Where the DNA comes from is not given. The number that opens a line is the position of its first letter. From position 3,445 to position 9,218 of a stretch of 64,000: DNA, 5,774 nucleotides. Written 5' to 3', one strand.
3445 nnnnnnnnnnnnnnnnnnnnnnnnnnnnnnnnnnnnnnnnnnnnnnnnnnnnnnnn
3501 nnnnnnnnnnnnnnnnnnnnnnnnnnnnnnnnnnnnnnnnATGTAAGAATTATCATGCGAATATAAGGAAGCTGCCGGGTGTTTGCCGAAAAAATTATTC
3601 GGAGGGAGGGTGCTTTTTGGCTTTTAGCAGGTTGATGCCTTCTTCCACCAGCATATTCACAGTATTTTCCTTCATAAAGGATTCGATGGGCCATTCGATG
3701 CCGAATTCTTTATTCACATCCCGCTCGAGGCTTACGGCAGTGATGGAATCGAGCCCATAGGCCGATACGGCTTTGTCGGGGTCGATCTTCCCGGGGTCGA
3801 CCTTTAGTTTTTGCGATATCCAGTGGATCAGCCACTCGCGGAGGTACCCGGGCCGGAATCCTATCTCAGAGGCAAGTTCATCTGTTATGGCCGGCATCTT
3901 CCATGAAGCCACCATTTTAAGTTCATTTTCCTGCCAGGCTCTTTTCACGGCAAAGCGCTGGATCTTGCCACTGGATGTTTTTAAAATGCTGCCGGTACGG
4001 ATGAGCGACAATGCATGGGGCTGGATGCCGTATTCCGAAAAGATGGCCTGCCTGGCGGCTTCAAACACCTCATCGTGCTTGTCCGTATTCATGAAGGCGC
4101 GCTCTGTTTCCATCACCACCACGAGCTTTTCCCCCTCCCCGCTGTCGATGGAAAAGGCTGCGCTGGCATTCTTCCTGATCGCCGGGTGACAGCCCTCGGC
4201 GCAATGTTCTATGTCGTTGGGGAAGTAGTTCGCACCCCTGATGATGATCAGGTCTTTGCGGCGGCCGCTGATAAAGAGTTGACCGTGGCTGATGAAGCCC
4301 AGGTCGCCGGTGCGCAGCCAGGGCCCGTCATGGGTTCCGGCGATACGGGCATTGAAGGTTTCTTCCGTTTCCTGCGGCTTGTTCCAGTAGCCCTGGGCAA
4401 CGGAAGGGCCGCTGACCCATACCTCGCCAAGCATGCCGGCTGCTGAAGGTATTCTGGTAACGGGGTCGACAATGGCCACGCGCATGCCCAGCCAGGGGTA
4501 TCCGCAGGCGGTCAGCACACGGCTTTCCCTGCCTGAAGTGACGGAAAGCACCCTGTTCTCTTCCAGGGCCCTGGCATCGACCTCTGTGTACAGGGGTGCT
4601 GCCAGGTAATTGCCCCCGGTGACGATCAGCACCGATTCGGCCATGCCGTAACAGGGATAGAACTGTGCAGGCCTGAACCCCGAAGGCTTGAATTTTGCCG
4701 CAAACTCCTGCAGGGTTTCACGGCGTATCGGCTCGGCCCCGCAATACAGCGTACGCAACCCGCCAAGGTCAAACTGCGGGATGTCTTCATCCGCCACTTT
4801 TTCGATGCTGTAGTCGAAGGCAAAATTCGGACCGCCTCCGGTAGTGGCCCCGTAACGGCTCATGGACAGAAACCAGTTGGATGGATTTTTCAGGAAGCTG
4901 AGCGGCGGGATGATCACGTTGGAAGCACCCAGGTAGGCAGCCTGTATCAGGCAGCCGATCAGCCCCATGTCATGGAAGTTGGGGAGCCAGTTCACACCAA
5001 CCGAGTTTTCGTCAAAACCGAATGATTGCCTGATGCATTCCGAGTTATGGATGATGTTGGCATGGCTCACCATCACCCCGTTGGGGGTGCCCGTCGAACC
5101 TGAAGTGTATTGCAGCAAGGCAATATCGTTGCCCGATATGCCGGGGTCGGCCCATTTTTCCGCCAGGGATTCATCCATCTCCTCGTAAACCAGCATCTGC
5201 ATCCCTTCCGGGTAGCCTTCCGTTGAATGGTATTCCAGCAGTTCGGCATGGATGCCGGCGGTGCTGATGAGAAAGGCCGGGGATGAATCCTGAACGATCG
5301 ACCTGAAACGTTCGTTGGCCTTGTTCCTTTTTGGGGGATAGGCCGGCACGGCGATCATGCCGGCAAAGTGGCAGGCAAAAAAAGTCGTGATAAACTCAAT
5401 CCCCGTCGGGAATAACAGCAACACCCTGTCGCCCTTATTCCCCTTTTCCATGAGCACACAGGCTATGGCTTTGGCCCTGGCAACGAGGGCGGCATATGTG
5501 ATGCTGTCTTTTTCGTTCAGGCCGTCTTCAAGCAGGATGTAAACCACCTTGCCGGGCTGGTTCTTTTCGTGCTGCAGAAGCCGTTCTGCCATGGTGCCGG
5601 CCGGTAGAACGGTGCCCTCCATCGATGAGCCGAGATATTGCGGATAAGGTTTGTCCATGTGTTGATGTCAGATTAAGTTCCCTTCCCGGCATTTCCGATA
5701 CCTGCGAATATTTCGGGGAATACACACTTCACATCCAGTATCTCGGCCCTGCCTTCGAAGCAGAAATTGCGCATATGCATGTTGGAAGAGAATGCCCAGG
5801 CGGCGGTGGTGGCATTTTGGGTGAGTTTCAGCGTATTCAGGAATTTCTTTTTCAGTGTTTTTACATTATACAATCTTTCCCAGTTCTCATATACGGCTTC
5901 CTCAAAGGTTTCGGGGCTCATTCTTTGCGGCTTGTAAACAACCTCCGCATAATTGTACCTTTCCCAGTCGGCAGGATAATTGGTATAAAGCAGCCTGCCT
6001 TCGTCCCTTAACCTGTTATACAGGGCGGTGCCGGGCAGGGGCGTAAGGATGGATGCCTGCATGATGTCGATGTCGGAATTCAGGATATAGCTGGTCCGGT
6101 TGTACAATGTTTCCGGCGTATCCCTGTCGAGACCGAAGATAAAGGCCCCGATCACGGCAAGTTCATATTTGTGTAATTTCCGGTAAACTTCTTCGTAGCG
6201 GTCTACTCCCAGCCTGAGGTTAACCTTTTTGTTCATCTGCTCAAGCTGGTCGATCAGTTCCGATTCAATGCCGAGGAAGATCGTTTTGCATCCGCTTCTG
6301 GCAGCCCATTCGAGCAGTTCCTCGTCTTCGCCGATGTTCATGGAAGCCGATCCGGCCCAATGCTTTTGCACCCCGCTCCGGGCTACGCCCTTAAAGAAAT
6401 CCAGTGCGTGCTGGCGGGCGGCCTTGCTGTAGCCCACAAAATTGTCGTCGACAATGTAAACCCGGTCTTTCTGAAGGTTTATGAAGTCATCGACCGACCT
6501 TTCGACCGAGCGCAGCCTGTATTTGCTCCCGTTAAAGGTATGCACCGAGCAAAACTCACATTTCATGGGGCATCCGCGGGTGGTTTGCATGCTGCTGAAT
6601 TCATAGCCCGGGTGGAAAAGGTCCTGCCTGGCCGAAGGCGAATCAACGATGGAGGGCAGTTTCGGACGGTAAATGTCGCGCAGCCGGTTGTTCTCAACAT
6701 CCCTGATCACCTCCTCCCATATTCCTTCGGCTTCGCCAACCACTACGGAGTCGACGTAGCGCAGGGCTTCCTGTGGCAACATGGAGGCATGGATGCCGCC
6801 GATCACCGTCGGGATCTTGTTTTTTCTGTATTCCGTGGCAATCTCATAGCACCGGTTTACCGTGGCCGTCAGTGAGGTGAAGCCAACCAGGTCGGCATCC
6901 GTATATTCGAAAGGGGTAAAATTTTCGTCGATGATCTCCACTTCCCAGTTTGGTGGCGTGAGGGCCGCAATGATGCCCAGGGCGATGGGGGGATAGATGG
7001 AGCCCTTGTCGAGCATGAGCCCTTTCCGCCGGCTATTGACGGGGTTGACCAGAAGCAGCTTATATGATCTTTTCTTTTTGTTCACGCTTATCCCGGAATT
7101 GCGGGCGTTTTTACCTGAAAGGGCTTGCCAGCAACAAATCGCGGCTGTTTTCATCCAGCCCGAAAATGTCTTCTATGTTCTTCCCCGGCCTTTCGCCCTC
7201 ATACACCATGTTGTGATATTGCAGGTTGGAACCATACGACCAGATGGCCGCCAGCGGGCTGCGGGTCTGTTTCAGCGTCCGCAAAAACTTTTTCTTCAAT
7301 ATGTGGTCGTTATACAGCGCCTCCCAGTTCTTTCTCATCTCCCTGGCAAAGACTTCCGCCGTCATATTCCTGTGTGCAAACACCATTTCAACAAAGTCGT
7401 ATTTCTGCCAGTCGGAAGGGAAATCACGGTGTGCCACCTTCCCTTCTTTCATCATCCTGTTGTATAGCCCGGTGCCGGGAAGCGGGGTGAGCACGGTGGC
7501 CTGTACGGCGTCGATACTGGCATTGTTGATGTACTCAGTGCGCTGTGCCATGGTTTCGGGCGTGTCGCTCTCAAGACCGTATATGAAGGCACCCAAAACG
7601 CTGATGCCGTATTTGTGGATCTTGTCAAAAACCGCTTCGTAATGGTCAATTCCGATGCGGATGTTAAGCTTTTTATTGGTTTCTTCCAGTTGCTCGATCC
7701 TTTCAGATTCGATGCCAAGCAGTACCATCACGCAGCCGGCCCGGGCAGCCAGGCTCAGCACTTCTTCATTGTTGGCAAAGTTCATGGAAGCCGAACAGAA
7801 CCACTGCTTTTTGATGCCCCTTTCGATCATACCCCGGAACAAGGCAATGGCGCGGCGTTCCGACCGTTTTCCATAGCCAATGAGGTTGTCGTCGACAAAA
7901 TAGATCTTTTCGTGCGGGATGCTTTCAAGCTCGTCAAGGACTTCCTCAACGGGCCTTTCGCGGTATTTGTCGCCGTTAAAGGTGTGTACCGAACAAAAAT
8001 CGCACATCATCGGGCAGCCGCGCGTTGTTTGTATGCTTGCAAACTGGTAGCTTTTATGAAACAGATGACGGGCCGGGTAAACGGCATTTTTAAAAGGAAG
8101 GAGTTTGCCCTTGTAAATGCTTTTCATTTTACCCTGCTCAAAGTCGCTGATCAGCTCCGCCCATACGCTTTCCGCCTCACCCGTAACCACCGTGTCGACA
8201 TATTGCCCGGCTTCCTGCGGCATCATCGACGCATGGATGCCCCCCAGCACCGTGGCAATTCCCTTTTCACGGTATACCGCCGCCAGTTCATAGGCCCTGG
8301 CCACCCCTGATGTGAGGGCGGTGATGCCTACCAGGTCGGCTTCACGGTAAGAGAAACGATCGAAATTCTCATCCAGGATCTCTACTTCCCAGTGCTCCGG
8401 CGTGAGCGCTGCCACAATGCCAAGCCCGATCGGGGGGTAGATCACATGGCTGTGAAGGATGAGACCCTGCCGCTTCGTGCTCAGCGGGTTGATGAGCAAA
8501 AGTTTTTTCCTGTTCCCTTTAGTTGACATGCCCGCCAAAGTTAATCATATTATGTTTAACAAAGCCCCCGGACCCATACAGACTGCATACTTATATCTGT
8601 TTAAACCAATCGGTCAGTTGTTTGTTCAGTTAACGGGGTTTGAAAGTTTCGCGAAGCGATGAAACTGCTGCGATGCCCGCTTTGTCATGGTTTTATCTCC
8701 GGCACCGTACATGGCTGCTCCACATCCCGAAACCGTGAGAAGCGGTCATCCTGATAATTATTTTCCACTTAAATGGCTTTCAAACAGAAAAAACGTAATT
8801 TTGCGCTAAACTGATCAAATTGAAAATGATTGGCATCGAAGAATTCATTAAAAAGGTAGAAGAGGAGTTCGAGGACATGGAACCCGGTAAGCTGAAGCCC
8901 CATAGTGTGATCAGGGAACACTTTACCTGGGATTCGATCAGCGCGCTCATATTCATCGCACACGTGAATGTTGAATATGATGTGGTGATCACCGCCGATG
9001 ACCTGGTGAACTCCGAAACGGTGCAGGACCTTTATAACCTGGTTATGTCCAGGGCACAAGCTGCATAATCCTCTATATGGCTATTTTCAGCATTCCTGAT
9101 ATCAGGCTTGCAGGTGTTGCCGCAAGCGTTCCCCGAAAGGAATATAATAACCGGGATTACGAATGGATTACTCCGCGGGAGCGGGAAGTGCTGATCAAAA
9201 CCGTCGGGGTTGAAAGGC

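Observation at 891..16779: FAAL-ACP / triple cobalamin-radical-SAM / KASIII / sulfotransferase / flippase locus: candidate pathway for an undescribed tailored sulfated acyl-glycoconjugate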

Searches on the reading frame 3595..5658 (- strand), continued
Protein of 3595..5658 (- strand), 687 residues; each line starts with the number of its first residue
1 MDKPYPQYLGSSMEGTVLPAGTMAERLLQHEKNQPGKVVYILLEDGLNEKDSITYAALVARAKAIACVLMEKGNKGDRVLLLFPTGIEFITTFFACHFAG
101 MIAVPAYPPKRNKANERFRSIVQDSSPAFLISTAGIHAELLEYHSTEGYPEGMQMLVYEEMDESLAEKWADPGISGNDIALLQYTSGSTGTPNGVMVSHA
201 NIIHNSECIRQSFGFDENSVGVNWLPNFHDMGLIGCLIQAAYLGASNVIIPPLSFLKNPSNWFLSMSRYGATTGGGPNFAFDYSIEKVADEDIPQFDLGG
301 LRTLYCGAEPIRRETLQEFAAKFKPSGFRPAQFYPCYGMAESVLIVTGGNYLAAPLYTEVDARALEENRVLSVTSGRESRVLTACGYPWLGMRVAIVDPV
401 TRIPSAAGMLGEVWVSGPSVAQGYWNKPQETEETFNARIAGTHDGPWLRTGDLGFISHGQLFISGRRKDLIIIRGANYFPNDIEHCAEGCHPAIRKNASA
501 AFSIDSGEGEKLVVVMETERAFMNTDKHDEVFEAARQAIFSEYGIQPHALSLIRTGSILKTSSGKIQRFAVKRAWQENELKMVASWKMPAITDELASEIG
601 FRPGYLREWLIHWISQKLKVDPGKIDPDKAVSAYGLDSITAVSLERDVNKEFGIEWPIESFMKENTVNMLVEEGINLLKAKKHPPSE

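Call 55: search_protein_families(library=ncbifam, proteins=[L001:16736-18079:-, L001:14755-15765:-], max_evalue=0.00001)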
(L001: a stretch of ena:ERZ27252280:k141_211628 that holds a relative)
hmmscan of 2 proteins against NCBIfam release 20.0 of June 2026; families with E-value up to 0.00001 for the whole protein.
L001:16736-18079:- (447 aa): 4 families
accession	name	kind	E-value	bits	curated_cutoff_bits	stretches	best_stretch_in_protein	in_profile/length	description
NF006807.0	PRK09325.1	subfamily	2.6e-33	115.3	269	1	86-342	4-250/283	coenzyme F420-reducing hydrogenase subunit beta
TIGR03289.1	frhB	equivalog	3.2e-27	95.3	331.5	1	87-341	2-246/275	coenzyme F420 hydrogenase subunit beta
NF040616.1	F420_dehyd_FpoF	exception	3.3e-13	49.3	475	1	9-330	4-296/337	F420H2 dehydrogenase subunit FpoF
NF006808.0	PRK09326.1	equivalog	5.6e-13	48.5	444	1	9-328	5-295/341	F420H2 dehydrogenase subunit F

L001:14755-15765:- (336 aa): 9 families
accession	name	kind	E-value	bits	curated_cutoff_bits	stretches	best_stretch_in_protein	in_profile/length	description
TIGR03466.1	HpnA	hypoth_equivalog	3e-14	52.7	367.65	1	18-137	2-119/327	hopanoid-associated sugar epimerase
NF042422.1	oxyalk_red_OleD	equivalog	1e-13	51.4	580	1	19-135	3-114/329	2-alkyl-3-oxoalkanoate reductase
NF052578.1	StrlDmthSdmBMthl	equivalog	1.7e-11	44.5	600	1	18-132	2-114/328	sterol demethylase protein SdmB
NF042423.1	oxyalk_red_Shew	equivalog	1.9e-10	40.4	580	1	17-134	9-121/331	2-alkyl-3-oxoalkanoate reductase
TIGR01746.1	Thioester-redct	subfamily_domain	2.3e-08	33.7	213.35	0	18-45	1-30/371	thioester reductase domain-containing protein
TIGR01179.1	galE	equivalog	4.7e-08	32.2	262.3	1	19-137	2-127/332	UDP-glucose 4-epimerase GalE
NF007956.0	PRK10675.1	subfamily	5.7e-08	32.3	394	1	19-145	3-139/338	UDP-glucose 4-epimerase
TIGR04180.1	EDH_00030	hypoth_equivalog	1.3e-06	27.7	475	0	19-132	1-122/297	NAD-dependent 4,6-dehydratase LegB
NF005118.0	PRK06550.1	equivalog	8.5e-06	25.8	270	0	15-115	4-96/236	3-oxoacyl-ACP reductase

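Call 91: search_protein_families(library=ncbifam, proteins=[L028:8720-9847:-], max_evalue=1e-10)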
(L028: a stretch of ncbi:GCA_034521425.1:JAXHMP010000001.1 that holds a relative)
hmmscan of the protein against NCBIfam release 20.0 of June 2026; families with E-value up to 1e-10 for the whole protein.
L028:8720-9847:- (375 aa): 7 families
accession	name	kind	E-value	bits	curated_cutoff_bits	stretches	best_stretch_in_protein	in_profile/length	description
NF008687.0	PRK11706.1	equivalog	8.3e-162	538.2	375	1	3-374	2-374/375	dTDP-4-amino-4,6-dideoxygalactose transaminase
TIGR02379.1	ECA_wecE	subfamily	7.6e-149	495.6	434.85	1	3-374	2-375/376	dTDP-4-amino-4,6-dideoxy-D-glucose transaminase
NF008658.2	PRK11658.1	equivalog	1e-66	225.2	631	1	4-370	6-373/379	UDP-4-amino-4-deoxy-L-arabinose aminotransferase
TIGR03588.1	PseC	equivalog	3.5e-64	217.1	423.5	1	7-372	6-378/380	UDP-4-amino-4,6-dideoxy-N-acetyl-beta-L-altrosamine transaminase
TIGR04181.1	NHT_00031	hypoth_equivalog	2.7e-55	187.7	420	1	4-353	2-357/359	LegC family aminotransferase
NF011936.0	PRK15407.1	equivalog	1.5e-37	129.4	423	1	10-373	44-435/440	lipopolysaccharide biosynthesis protein RfbH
TIGR04427.1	PLP_DesI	equivalog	2.8e-35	122.2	650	1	55-367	75-376/390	dTDP-4-dehydro-6-deoxyglucose aminotransferase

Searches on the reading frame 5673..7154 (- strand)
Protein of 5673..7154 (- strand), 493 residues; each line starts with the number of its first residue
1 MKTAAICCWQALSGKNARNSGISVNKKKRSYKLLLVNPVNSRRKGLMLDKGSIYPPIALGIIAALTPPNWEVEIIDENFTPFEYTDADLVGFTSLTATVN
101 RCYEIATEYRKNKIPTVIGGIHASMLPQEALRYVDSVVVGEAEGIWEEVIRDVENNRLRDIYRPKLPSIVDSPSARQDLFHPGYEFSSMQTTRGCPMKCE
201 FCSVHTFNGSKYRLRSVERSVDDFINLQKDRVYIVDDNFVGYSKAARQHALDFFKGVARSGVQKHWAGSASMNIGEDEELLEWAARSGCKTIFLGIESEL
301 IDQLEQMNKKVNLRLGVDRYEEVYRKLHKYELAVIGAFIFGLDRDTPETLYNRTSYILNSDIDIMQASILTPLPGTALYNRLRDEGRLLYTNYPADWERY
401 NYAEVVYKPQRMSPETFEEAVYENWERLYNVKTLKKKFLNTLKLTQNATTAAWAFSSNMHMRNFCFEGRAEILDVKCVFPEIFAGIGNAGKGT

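Call 3: search_protein_families(library=pfam, proteins=[window:5673-7154:-], max_evalue=0.01)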
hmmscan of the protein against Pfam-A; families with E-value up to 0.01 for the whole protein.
window:5673-7154:- (493 aa): 3 families
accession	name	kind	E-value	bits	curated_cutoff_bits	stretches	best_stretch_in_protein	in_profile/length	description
PF02310.24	B12-binding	-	3.2e-13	50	32.1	1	48-149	6-120/121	B12 binding domain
PF04055.27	Radical_SAM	-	2e-09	38.2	29.5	1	190-350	2-159/166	Radical SAM superfamily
PF19864.5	Radical_SAM_N2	-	4e-05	23.6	29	1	105-161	77-133/151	Radical SAM proteins, N-terminal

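Call 5: search_protein_families(library=ncbifam, proteins=[window:5673-7154:-], max_evalue=0.001)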
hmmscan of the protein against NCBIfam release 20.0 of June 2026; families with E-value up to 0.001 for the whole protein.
window:5673-7154:- (493 aa): 17 families
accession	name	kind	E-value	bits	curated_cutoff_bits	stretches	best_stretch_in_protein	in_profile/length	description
TIGR02026.1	BchE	equivalog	4.9e-28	98.2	481.35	1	187-473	195-473/497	magnesium-protoporphyrin IX monomethyl ester anaerobic oxidative cyclase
NF050148.1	rSAM_ApyD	equivalog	9.9e-26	90.3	750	2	189-415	202-424/645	RiPP biosynthesis radical SAM protein ApyD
TIGR03471.1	HpnJ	equivalog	1.3e-23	83.7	577.6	1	186-428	197-432/472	hopanoid biosynthesis associated radical SAM protein HpnJ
TIGR04367.1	HpnR_B12_rSAM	equivalog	2.9e-21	75.6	650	1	187-391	187-379/490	hopanoid C-3 methylase HpnR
TIGR04072.2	rSAM_ladder_B12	equivalog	5.3e-20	71.5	360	1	99-436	83-423/443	lipid biosynthesis B12-binding/radical SAM protein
TIGR04013.1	B12_SAM_MJ_1487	hypoth_equivalog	4.7e-19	68.5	251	1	87-222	44-187/382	TIGR04013 family B12-binding domain/radical SAM domain-containing protein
TIGR04479.1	bcpD_PhpK_rSAM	subfamily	1.3e-16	60.1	600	1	185-367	240-416/504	PhpK family radical SAM P-methyltransferase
NF038361.1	rSAM_Sden_1168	equivalog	6.9e-16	57.9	575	1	188-391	284-482/560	Sden_1168 family B12-binding radical SAM P-methyltransferase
NF033070.1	rSAM_AprD4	equivalog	6.1e-15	55.1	500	1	183-421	193-424/456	AprD4 family radical SAM diol-dehydratase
TIGR04014.1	B12_SAM_MJ_0865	equivalog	8.4e-15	54.5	360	1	100-380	55-356/434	methyl-coenzyme M reductase glutamine C-methyltransferase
TIGR04295.1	B12_rSAM_oligo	hypoth_equivalog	3.6e-10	39.1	400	1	188-381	202-383/422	TIGR04295 family B12-binding domain-containing radical SAM protein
NF033712.0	B12_rSAM_KedN5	subfamily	5.1e-10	38.2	700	1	184-351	193-361/624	KedN5 family methylcobalamin-dependent radical SAM C-methyltransferase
TIGR04385.1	B12_rSAM_cofa1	equivalog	1.4e-08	34.4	450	1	189-312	198-320/438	B12 lower ligand biosynthesis radical SAM protein BzaD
NF045585.1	rSAM_slr0320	equivalog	2.8e-07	29.4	775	1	188-323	237-374/511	photosystem II high light acclimation radical SAM protein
TIGR04428.1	B12_rSAM_trp_MT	equivalog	2.1e-06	26.4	500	1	187-368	217-406/558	tryptophan 2-C-methyltransferase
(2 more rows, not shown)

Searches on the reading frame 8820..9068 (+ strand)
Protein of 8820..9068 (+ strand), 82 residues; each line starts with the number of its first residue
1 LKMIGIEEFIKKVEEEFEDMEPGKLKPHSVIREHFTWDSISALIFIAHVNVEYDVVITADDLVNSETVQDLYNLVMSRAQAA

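Call 3: search_protein_families(library=pfam, proteins=[window:8820-9068:+], max_evalue=0.01)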
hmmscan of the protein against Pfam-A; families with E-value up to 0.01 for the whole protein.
window:8820-9068:+ (82 aa): 3 families
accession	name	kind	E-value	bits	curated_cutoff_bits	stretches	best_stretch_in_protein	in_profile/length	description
PF14573.12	PP-binding_2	-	3.5e-06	27.6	32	1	10-80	19-89/96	Acyl-carrier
PF00550.31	PP-binding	-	1.1e-05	26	20.8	1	37-75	29-67/67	Phosphopantetheine attachment site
PF14457.11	Prok-E2_A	-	0.0018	18.2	25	1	3-51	110-158/163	Prokaryotic E2 family A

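Call 5: search_protein_families(library=ncbifam, proteins=[window:8820-9068:+], max_evalue=0.001)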
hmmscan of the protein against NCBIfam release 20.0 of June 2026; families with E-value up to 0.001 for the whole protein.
window:8820-9068:+ (82 aa): 1 family
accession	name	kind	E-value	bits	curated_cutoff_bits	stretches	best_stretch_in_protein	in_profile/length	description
NF002148.0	PRK00982.1-2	subfamily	0.00048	19.9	71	1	6-78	5-77/79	acyl carrier protein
